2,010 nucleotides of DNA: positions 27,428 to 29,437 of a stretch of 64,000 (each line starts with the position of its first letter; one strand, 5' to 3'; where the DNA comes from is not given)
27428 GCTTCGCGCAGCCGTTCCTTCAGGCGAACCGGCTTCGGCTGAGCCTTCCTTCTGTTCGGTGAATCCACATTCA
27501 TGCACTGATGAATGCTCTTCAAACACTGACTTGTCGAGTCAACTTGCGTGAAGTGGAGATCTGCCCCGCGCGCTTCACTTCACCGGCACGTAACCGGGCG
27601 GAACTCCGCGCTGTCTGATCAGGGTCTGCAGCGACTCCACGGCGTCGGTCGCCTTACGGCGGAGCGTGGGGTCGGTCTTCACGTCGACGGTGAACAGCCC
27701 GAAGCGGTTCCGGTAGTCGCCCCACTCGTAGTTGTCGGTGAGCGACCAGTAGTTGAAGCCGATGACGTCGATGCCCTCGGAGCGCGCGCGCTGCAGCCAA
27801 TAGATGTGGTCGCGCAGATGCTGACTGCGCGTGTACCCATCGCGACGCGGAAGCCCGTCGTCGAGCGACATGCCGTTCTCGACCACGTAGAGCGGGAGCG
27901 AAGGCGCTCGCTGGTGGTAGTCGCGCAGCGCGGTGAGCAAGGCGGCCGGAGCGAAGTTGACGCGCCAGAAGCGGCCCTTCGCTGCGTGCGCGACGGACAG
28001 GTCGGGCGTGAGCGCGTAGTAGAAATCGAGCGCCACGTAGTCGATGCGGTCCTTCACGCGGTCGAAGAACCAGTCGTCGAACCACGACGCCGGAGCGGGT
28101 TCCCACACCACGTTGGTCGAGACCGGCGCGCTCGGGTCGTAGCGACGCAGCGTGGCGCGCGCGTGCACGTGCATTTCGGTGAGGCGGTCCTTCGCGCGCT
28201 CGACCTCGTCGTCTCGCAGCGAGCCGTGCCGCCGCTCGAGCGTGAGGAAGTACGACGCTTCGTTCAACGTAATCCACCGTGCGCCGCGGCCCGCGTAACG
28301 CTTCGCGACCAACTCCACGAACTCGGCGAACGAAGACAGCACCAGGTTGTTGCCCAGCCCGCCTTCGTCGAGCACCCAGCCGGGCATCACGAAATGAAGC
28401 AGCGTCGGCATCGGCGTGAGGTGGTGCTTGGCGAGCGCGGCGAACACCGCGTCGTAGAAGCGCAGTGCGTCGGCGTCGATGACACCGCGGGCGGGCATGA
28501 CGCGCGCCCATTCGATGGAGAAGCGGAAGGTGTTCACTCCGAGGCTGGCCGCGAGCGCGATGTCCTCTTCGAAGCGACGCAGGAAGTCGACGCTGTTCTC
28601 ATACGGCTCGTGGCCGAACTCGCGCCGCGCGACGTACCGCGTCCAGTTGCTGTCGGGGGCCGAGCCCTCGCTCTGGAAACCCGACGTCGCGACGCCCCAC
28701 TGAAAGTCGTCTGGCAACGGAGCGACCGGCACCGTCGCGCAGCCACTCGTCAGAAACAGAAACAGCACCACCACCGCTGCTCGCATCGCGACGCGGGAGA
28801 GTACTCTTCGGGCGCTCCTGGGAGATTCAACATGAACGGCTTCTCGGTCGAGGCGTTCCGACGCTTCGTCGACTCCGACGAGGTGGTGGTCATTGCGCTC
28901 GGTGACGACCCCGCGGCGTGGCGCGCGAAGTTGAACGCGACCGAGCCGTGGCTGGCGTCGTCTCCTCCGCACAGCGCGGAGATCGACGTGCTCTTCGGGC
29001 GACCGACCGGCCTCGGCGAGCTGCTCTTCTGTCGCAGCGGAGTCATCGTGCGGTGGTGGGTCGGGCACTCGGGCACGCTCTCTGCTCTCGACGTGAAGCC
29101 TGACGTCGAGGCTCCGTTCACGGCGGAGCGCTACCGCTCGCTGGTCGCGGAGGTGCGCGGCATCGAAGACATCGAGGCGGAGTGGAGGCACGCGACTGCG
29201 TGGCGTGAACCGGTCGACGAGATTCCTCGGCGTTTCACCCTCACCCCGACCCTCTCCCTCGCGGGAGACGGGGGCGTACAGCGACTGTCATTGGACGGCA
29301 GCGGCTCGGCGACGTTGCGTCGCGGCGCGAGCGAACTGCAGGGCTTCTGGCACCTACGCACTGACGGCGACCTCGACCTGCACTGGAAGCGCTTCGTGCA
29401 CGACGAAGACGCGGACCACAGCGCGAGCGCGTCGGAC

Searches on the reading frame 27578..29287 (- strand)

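Call 74: search_protein_families(library=pfam, proteins=[window:27578-29287:-], max_evalue=0.00001)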
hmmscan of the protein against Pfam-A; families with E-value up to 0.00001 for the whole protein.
window:27578-29287:- (570 aa): 1 family
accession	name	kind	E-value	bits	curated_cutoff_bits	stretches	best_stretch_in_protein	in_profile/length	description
PF00232.24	Glyco_hydro_1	-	3.8e-54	184.3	22.6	2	190-374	4-195/453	Glycosyl hydrolase family 1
